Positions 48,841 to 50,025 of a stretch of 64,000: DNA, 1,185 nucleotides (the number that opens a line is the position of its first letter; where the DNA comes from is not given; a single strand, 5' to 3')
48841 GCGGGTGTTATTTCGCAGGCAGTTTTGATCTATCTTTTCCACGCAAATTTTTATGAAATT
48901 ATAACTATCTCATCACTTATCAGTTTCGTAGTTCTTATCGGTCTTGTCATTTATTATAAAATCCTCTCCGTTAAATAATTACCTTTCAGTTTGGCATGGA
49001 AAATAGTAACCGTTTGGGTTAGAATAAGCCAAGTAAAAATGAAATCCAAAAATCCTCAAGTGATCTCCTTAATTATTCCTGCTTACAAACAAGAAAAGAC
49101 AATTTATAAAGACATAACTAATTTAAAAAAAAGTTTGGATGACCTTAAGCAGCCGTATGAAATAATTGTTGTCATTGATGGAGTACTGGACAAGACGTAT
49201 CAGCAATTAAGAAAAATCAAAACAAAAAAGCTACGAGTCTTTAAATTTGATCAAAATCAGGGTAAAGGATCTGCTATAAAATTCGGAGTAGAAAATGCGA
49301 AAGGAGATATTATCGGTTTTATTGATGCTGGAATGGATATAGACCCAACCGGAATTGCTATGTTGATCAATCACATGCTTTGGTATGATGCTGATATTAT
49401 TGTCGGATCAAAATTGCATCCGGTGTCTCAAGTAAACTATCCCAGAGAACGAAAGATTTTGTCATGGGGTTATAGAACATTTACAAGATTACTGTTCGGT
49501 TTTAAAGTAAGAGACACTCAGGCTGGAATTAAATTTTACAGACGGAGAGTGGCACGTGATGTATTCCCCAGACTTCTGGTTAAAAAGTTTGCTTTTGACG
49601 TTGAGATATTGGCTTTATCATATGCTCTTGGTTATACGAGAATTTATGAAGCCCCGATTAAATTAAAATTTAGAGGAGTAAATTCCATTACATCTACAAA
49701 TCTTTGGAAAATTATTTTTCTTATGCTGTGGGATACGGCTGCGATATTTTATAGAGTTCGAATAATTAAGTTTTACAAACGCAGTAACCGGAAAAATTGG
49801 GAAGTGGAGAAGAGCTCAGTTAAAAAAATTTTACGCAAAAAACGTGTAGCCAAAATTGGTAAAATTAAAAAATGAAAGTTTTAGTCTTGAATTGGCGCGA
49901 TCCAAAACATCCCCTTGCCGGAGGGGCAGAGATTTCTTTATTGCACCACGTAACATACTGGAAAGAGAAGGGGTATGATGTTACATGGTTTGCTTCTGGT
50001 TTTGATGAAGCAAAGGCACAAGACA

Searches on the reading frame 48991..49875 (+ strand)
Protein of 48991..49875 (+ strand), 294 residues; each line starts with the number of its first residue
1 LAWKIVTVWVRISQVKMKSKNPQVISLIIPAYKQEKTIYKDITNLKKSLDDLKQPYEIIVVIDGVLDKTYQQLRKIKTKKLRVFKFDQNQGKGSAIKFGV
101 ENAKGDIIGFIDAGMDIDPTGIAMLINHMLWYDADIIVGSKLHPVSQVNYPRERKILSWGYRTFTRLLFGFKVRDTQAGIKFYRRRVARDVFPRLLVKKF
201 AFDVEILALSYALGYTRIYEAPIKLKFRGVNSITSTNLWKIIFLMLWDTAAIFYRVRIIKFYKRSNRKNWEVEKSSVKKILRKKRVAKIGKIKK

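Call 6: search_protein_families(library=pfam, proteins=[window:48991-49875:+], max_evalue=0.01)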
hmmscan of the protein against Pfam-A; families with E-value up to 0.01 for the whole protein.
window:48991-49875:+ (294 aa): 3 families
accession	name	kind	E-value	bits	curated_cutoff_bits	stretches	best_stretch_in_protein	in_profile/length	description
PF00535.33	Glycos_transf_2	-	8e-25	88.1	23.3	1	26-192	1-168/168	Glycosyl transferase family 2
PF10111.15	Glyco_tranf_2_2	-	2.3e-06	27.8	27.3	1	26-113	1-90/276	Glycosyltransferase like family 2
PF13641.12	Glyco_tranf_2_3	-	0.001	19.5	27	1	22-122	1-104/230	Glycosyltransferase like family 2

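Call 9: search_protein_families(library=ncbifam, proteins=[window:48991-49875:+], max_evalue=0.001)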
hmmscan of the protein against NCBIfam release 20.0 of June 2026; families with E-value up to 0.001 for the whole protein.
window:48991-49875:+ (294 aa): 17 families
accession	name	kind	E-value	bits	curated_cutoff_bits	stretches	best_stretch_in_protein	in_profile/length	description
TIGR03937.1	PgaC_IcaA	equivalog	7.8e-16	58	422.3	1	14-130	36-151/407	poly-beta-1,6-N-acetyl-D-glucosamine synthase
NF047588.1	GlcsyltransPgfSStrep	equivalog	4.5e-13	49.1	500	1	25-129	3-110/308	glycosyltransferase PgfS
NF010496.0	PRK13915.1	equivalog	2.5e-12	46.5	262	1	17-131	25-144/307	glucosyl-3-phosphoglycerate synthase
NF041875.1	EPS_EpsD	equivalog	3.8e-10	39.7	370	1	25-144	1-119/325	exopolysaccharide biosynthesis glycosyltransferase EpsD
NF058614.1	PPMAGASynPpgS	equivalog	8.6e-10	38.4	370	1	27-225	4-196/226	polyprenyl-phospho-N-acetylgalactosaminyl synthase PpgS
NF007986.1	PRK10714.1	equivalog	1.3e-09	37.6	529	1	23-128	6-114/316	undecaprenyl-phosphate 4-deoxy-4-formamido-L-arabinose transferase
NF007482.0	PRK10073.1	equivalog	4e-09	35.9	423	1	22-135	5-116/334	glycosyltransferase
NF047683.1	TeichurnBiosyTuaG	equivalog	1.8e-08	34.4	400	1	21-115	4-97/252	teichuronic acid biosynthesis protein TuaG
TIGR04182.1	glyco_TIGR04182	equivalog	2.3e-08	33.8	325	1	26-235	3-200/293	S-layer glycoprotein N-glycosyltransferase AglJ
TIGR04283.1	glyco_like_mftF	equivalog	5.4e-08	32.7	182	1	25-118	1-86/221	TIGR04283 family arsenosugar biosynthesis glycosyltransferase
TIGR03965.1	mycofact_glyco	equivalog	5.5e-08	32.1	280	1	16-119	67-169/467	mycofactocin biosynthesis glycosyltransferase MftF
NF038302.1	EPS_HpsE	equivalog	4.4e-07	29.2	300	1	25-151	3-133/307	hormogonium polysaccharide biosynthesis glycosyltransferase HpsE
NF041394.1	GtaseAglG_Halo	equivalog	6.6e-07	28.9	440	1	25-145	3-122/304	glucosyl-dolichyl phosphate glucuronosyltransferase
NF038299.1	EPS_HpsN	equivalog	1e-06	28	425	1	24-121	2-98/317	hormogonium polysaccharide biosynthesis glycosyltransferase HpsN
NF041865.1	EpsU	equivalog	6.3e-06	25.4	700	1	20-118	36-130/394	exopolysaccharide biosynthesis GT2 family glycosyltransferase EpsU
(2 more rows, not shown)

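Call 16: search_solved_structures(query=window:48991-49872:+, max_evalue=0.001, show_alignments=1)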
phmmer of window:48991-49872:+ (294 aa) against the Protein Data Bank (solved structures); distinct sequences matched with E-value up to 0.001: 16.
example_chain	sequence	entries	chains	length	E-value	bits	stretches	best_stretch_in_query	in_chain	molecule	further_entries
5mlz_A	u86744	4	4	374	3.6e-12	50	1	24-239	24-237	Dolichol monophosphate mannose synthase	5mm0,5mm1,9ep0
6p61_A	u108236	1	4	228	3.4e-09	40.2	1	21-132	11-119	Glycosyltransferase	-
5ekp_C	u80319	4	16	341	6.8e-09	39.2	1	24-131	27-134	Uncharacterized glycosyltransferase sll0501 | Glycosyltransferase sll0501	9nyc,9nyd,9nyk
5eke_A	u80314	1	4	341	6.8e-09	39.2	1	24-131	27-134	Uncharacterized glycosyltransferase sll0501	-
9nye_A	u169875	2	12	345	7e-09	39.2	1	24-131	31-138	Glycosyltransferase sll0501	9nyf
9hwj_A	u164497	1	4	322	1.3e-05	28.5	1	24-127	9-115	Undecaprenyl-phosphate 4-deoxy-4-formamido-L-arabinose transferase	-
5tze_C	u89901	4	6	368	2.2e-05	27.7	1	25-116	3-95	Glycosyl transferase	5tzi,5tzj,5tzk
2z87_A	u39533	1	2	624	2.5e-05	27.6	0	20-129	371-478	Chondroitin synthase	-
2z86_A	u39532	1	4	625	2.5e-05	27.6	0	20-129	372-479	Chondroitin synthase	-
5tz8_A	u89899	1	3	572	4.1e-05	26.8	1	25-115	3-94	Glycosyl transferase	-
9bhc_C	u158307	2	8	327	0.00019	24.6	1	24-126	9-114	Undecaprenyl-phosphate 4-deoxy-4-formamido-L-arabinose transferase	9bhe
8vh7_A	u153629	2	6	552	0.0002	24.6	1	18-116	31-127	Heparosan synthase B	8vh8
8viw_A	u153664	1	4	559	0.00021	24.5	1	18-116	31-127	Heparosan synthase B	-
8vxh_A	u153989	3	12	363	0.00023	24.4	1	24-126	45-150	Undecaprenyl-phosphate 4-deoxy-4-formamido-L-arabinose transferase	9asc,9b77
8bz8_A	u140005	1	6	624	0.00057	23.1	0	20-141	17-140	Glycosyltransferase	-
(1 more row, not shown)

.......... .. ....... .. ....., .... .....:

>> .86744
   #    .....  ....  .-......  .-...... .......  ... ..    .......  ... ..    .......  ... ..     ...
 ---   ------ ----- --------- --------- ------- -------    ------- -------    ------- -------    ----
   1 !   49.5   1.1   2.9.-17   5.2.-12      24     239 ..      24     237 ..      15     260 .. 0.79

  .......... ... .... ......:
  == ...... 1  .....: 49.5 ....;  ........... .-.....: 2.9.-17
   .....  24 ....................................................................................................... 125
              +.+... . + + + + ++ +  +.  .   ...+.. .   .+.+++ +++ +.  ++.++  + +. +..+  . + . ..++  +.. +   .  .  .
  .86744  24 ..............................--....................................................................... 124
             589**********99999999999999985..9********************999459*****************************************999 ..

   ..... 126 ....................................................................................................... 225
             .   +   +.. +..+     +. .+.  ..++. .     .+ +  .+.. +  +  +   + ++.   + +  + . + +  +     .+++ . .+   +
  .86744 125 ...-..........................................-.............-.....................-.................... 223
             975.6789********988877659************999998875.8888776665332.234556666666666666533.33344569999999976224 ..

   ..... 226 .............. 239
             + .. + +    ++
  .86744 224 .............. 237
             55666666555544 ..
